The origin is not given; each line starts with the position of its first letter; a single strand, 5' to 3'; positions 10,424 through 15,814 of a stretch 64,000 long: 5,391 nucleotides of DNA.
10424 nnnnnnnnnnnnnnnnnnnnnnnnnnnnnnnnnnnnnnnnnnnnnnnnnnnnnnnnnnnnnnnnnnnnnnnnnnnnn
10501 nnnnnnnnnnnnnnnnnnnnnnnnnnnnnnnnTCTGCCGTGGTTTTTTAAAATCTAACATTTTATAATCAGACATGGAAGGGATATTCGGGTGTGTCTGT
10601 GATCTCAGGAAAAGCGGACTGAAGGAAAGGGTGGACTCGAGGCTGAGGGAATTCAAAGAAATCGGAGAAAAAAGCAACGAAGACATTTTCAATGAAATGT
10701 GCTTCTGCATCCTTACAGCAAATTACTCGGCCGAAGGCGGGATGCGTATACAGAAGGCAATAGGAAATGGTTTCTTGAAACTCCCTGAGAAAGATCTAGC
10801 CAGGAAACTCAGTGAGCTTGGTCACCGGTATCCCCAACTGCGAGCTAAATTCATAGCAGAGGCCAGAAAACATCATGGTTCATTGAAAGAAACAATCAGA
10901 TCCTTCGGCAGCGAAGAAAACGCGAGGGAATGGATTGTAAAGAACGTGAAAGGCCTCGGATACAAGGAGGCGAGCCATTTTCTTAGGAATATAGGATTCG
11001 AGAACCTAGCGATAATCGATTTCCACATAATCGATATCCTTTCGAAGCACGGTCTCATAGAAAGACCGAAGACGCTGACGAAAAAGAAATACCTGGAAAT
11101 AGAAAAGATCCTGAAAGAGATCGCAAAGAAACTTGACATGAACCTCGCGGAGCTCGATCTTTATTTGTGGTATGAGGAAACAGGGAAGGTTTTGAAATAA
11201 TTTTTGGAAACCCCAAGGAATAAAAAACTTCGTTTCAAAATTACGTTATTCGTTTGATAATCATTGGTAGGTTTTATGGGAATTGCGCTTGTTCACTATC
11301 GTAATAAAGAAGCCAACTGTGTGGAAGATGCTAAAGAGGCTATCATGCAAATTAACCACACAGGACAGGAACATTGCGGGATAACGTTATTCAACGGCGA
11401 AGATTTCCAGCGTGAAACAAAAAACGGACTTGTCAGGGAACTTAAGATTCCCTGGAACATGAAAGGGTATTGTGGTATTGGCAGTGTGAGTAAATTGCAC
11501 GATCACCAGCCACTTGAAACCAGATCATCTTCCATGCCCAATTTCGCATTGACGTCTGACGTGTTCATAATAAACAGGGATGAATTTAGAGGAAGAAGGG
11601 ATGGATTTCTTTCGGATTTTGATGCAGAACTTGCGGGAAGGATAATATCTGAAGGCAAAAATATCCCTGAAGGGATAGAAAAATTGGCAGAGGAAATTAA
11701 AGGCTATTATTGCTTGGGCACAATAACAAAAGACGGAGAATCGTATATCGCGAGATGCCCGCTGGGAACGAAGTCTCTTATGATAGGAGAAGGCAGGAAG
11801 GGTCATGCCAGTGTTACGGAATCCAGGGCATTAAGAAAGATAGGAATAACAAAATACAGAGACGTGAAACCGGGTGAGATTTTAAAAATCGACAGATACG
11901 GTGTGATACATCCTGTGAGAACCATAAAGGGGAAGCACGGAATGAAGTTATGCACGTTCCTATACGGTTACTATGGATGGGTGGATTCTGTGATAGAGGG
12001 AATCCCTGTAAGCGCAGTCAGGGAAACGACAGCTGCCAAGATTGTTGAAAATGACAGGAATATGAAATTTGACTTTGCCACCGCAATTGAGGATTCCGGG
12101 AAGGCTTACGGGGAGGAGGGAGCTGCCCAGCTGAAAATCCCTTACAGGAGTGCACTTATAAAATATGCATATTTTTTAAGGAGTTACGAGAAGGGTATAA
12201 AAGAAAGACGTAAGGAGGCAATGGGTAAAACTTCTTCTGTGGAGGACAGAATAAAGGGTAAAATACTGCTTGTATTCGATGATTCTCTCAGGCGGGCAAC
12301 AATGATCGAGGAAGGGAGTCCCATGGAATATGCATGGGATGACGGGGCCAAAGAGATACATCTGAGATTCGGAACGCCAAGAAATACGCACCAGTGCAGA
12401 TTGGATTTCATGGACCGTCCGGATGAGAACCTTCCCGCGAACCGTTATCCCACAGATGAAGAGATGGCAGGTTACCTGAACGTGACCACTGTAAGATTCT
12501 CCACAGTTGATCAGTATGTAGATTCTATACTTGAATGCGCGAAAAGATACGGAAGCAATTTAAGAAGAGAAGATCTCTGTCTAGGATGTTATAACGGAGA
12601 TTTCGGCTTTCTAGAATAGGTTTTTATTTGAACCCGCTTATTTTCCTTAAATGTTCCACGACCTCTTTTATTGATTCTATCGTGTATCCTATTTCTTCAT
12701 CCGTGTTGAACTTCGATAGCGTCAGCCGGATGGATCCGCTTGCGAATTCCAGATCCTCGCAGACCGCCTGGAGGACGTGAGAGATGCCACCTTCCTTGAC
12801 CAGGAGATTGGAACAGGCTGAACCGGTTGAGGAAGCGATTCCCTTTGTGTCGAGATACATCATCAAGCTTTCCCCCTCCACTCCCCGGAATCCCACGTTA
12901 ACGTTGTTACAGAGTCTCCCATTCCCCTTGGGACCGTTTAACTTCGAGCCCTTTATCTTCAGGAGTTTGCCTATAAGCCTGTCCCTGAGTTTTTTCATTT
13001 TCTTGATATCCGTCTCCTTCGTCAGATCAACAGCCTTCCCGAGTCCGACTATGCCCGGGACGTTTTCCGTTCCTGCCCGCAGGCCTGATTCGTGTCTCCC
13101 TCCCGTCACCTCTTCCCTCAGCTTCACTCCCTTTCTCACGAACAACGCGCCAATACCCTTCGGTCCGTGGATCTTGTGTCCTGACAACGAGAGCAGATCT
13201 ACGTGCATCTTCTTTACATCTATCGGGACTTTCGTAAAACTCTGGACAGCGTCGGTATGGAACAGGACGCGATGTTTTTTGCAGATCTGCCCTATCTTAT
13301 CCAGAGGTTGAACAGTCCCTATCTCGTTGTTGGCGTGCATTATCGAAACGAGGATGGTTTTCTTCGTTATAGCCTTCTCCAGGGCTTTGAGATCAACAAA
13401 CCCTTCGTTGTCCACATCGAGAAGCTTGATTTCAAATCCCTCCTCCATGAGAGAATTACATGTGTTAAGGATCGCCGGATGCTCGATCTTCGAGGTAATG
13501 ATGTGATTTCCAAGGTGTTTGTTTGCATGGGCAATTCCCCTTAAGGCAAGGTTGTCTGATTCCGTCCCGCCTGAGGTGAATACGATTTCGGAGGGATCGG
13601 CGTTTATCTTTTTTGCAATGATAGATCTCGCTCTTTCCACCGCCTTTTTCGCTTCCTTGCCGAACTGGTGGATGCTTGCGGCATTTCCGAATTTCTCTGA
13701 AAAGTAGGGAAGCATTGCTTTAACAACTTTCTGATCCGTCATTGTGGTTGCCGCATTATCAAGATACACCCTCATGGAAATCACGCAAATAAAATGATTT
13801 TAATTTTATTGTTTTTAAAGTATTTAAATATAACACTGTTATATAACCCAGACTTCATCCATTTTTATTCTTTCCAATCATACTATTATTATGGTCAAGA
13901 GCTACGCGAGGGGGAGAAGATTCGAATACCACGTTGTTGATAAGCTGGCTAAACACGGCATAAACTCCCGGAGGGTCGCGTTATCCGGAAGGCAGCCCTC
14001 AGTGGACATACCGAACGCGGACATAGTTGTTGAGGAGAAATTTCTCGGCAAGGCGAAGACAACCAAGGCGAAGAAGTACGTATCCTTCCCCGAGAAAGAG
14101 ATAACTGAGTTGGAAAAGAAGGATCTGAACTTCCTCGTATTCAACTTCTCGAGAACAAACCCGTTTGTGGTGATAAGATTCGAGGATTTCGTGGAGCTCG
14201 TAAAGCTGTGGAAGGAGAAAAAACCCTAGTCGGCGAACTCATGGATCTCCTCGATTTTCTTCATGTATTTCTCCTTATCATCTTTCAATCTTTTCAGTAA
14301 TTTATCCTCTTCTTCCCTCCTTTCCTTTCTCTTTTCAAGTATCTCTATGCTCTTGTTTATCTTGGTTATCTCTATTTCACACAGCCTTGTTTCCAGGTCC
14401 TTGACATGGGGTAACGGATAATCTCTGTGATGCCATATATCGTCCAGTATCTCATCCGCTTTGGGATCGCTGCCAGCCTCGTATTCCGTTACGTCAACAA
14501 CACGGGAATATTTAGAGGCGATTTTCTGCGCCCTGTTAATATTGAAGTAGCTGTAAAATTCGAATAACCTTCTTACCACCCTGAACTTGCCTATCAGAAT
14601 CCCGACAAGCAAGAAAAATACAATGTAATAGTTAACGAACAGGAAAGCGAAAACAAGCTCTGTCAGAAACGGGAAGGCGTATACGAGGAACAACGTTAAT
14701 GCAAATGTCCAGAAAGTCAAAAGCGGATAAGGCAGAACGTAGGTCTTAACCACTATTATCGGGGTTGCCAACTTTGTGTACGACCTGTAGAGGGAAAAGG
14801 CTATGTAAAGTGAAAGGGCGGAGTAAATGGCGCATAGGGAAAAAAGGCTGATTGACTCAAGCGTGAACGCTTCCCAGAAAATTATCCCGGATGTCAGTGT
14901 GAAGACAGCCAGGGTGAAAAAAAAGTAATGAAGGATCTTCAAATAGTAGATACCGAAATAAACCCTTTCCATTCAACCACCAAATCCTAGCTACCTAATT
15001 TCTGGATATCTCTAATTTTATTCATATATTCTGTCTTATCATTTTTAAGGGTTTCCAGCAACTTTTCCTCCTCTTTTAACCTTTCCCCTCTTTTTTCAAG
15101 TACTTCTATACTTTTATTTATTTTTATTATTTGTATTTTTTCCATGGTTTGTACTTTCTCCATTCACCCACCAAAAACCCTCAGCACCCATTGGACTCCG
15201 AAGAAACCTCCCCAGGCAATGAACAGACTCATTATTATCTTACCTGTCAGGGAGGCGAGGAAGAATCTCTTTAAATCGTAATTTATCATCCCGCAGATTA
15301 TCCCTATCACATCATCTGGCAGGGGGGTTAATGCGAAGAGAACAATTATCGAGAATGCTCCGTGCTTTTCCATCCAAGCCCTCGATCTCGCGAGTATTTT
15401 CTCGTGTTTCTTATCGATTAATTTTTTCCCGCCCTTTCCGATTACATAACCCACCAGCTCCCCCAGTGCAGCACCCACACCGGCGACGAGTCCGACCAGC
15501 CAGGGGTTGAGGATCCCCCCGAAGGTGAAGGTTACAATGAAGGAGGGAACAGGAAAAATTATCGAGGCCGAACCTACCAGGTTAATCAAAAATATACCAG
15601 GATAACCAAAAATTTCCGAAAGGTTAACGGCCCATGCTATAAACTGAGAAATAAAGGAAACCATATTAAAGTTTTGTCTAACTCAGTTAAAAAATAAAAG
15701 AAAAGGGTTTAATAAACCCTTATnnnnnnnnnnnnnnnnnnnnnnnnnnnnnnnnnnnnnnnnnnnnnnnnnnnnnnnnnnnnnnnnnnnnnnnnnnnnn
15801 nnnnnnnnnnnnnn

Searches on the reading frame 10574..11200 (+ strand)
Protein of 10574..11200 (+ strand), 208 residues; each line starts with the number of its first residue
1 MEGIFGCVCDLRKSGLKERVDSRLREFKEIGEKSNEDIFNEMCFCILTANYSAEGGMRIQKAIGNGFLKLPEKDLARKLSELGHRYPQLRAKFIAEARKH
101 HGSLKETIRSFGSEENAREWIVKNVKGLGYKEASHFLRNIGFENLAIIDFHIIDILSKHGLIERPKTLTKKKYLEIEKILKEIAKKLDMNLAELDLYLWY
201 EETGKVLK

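Call 25: search_protein_families(library=pfam, proteins=[window:10574-11200:+], max_evalue=0.00001)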
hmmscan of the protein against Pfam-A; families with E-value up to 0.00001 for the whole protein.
window:10574-11200:+ (208 aa): 1 family
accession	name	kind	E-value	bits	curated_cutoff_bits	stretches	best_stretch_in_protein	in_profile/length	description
PF22175.2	Ogg-HhH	-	3.9e-67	225.6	27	1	20-189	1-173/173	8-oxoguanine DNA glycosylase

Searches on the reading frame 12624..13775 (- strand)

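Call 25: search_protein_families(library=pfam, proteins=[window:12624-13775:-], max_evalue=0.00001)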
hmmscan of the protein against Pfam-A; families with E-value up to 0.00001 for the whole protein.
window:12624-13775:- (383 aa): 3 families
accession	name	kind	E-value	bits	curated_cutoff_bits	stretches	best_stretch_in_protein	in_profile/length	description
PF00266.25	Aminotran_5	-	8.1e-92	308.5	21.5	1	3-362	1-368/371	Aminotransferase class-V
PF01041.23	DegT_DnrJ_EryC1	-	8.4e-08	32.2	19.8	1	65-180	43-150/360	DegT/DnrJ/EryC1/StrS aminotransferase family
PF01212.27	Beta_elim_lyase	-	2.7e-07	30.6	27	1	63-225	49-228/288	Beta-eliminating lyase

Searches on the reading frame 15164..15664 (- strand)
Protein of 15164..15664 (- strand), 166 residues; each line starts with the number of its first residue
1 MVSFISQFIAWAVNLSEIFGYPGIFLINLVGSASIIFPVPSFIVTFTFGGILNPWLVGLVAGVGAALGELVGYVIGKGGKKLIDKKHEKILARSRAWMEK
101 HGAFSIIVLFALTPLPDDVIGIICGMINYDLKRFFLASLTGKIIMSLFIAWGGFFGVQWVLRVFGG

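Call 25: search_protein_families(library=pfam, proteins=[window:15164-15664:-], max_evalue=0.00001)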
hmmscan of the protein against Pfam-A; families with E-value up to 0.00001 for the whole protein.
window:15164-15664:- (166 aa): 1 family
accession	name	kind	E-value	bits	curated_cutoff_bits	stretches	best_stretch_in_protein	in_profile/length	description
PF09335.16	VTT_dom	-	1.7e-21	77.4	33.9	1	39-151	1-119/123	VTT domain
